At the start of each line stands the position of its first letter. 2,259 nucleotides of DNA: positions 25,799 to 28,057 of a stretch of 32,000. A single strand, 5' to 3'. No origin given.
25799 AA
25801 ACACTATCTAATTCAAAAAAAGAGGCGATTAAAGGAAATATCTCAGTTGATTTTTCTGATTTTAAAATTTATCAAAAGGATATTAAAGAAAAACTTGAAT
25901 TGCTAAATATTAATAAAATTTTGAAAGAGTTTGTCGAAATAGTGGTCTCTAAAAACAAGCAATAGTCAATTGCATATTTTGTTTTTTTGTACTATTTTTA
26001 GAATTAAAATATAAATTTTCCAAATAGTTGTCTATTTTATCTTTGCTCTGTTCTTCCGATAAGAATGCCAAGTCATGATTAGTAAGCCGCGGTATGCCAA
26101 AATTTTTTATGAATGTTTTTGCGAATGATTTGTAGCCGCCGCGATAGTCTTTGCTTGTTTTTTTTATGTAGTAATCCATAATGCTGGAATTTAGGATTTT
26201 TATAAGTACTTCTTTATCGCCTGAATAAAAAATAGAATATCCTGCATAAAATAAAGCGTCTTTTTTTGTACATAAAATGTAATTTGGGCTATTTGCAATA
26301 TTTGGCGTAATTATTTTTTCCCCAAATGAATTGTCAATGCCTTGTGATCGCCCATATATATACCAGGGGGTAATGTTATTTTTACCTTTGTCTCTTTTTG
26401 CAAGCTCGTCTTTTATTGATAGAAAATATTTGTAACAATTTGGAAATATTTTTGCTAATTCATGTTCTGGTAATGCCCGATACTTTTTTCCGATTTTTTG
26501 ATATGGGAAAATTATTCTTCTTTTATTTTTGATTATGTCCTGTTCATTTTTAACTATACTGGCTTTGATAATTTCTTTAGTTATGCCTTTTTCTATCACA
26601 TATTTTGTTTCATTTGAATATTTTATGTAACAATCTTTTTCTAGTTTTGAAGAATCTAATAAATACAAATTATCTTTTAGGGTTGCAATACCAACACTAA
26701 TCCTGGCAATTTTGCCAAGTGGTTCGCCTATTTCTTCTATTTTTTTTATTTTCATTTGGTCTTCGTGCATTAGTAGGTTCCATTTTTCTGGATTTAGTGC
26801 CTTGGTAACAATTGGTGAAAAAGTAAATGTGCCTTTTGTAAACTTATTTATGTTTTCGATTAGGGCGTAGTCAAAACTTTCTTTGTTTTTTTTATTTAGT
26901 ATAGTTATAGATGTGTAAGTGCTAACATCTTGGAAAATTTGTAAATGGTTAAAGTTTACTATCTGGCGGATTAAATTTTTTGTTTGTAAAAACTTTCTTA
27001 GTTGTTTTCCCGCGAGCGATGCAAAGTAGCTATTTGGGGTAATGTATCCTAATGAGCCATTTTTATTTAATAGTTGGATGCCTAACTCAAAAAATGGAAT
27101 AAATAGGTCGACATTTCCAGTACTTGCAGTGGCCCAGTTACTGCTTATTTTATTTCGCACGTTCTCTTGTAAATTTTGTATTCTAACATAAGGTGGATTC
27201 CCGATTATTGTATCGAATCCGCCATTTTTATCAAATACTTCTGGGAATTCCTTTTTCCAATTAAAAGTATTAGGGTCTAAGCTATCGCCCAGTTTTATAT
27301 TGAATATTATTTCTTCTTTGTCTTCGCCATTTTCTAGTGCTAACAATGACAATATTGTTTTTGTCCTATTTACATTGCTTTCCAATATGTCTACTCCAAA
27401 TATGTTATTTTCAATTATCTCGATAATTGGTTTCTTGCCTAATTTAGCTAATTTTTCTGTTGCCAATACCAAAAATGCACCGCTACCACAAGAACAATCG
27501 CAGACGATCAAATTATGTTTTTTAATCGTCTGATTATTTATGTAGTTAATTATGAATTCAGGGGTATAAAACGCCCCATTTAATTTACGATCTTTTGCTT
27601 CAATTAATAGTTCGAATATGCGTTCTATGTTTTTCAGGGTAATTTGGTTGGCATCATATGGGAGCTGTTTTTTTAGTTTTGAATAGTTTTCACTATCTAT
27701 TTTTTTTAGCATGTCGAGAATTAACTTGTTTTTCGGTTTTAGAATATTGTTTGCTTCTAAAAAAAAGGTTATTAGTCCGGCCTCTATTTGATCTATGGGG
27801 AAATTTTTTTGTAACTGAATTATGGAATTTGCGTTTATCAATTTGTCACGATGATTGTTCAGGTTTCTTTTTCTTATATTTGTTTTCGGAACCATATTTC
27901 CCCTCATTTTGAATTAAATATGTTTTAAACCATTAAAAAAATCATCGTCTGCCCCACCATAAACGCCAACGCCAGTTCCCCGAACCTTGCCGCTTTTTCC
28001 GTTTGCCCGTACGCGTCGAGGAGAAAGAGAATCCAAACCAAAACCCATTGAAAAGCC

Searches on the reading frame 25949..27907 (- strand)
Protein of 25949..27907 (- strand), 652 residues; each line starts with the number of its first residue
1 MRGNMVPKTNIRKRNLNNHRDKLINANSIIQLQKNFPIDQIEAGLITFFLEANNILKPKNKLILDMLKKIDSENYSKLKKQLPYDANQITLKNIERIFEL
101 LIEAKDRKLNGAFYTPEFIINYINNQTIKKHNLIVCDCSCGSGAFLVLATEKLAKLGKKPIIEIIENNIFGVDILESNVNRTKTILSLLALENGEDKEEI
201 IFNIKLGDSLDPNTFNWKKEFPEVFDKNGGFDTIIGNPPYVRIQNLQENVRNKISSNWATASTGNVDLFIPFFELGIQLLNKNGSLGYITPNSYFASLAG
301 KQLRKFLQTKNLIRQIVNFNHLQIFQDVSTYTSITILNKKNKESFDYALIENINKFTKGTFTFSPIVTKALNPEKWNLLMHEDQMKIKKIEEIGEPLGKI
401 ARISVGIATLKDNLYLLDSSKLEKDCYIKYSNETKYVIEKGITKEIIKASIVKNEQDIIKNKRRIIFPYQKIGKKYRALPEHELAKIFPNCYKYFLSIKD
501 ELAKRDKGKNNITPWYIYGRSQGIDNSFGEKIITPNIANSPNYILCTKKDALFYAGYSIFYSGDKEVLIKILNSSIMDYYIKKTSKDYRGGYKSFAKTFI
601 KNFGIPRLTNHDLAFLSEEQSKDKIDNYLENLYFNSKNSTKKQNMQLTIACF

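Call 3: search_protein_families(library=pfam, proteins=[window:25949-27907:-], max_evalue=1)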
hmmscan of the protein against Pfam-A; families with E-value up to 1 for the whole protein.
window:25949-27907:- (652 aa): 7 families
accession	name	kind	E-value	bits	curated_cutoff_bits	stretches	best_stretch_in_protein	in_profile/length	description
PF07669.17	Eco57I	-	7.1e-40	137.3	25.3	1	167-325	1-171/171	Eco57I restriction-modification methylase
PF02384.22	N6_Mtase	-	1.4e-21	77.5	20.4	1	97-354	9-248/311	N-6 DNA Methylase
PF20473.4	MmeI_Mtase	-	1.2e-07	31.6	27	2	214-295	119-203/259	MmeI, DNA-methyltransferase domain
PF12950.13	TaqI_C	-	2.2e-05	25.1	26.5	1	493-603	11-116/118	TaqI-like C-terminal specificity domain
PF13847.12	Methyltransf_31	-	0.0022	18.1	27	1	130-205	2-67/145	Methyltransferase domain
PF01728.25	FtsJ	-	0.0097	16.3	24.1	1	128-286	19-135/181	FtsJ-like methyltransferase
PF05175.20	MTS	-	0.039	14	23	0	228-254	96-122/170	Methyltransferase small domain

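Call 4: search_protein_families(library=padloc, proteins=[window:25949-27907:-], max_evalue=1)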
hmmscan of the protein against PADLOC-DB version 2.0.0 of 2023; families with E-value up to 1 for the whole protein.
window:25949-27907:- (652 aa): 55 families (the best 25 are shown)
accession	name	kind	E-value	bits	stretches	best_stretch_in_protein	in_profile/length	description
PDLC03335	MTase_II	-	3.7e-144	479.7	1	21-633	6-598/607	Type II methyltransferase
PDLC03604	REase_MTase_IIG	-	5.8e-68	227.8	2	163-614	445-941/1011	Type IIG restriction enzyme-methyltransferase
PDLC03629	REase_MTase_IIG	-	4.9e-43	145.1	2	213-619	554-979/1182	Type IIG restriction enzyme-methyltransferase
PDLC03612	REase_MTase_IIG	-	3.2e-35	119.6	1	211-613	784-1193/1247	Type IIG restriction enzyme-methyltransferase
PDLC03609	REase_MTase_IIG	-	1e-34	117.6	1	132-611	436-934/1066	Type IIG restriction enzyme-methyltransferase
PDLC03267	MTase_II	-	1.6e-28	98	1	103-424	6-311/539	Type II methyltransferase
PDLC03315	MTase_II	-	2.6e-28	97.1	2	109-348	16-250/502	Type II methyltransferase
PDLC03313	MTase_II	-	1.4e-27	94.5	1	94-610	6-520/563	Type II methyltransferase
PDLC03226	MTase_II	-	8.7e-26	88.6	2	105-344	11-239/579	Type II methyltransferase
PDLC03248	MTase_II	-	4.3e-25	86.5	2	225-644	81-507/521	Type II methyltransferase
PDLC02643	DrmMI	-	2.8e-23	79.8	2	212-293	850-935/1347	DrmMI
PDLC03596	REase_MTase_IIG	-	4e-23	79.4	1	214-421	695-906/1148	Type IIG restriction enzyme-methyltransferase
PDLC04134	mad2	-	6e-22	76.1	1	71-343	230-449/492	mads_2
PDLC03338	MTase_II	-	3.3e-20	70.4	1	93-346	112-357/604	Type II methyltransferase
PDLC03245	MTase_II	-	4.3e-20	69.8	1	99-460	16-408/577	Type II methyltransferase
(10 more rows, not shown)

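Call 5: search_protein_families(library=ncbifam, proteins=[window:25949-27907:-], max_evalue=1)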
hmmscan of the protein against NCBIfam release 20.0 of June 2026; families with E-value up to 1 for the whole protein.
window:25949-27907:- (652 aa): 9 families
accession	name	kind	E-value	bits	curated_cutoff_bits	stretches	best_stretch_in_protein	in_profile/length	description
TIGR02987.1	met_A_Alw26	exception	1.8e-15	56.7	353.5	2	109-253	2-135/523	Alw26I/Eco31I/Esp3I family type II restriction adenine-specific DNA-methyltransferase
NF033452.1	BREX_1_MTaseX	exception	9.9e-14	50.1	500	2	231-350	508-627/1210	BREX-1 system adenine-specific DNA-methyltransferase PglX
NF033451.1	BREX_2_MTaseX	equivalog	1.7e-10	39.3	400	3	228-312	356-444/1185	BREX-2 system adenine-specific DNA-methyltransferase PglX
NF033455.1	BREX_6_MTaseX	exception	3.6e-07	28.1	900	2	227-337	551-658/1319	BREX-6 system adenine-specific DNA-methyltransferase PglX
TIGR03534.1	RF_mod_PrmC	equivalog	2.6e-06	27.1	199.1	1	61-252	16-181/253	peptide chain release factor N(5)-glutamine methyltransferase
NF047738.1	antiphage_MADS2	equivalog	9.5e-06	24.2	720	1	97-155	297-355/654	methylation-associated defense system DNA methyltransferase MAD2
NF033454.1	BREX_5_MTaseX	exception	1.9e-05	22.4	900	1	231-340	503-608/1404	BREX-5 system adenine-specific DNA-methyltransferase PglX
TIGR00536.1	hemK_fam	subfamily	0.0026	16.9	115.5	1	215-255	172-206/286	HemK family protein methyltransferase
NF005212.0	PRK06690.1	equivalog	0.15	11.2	498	1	135-189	215-269/363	acetyl-CoA C-acyltransferase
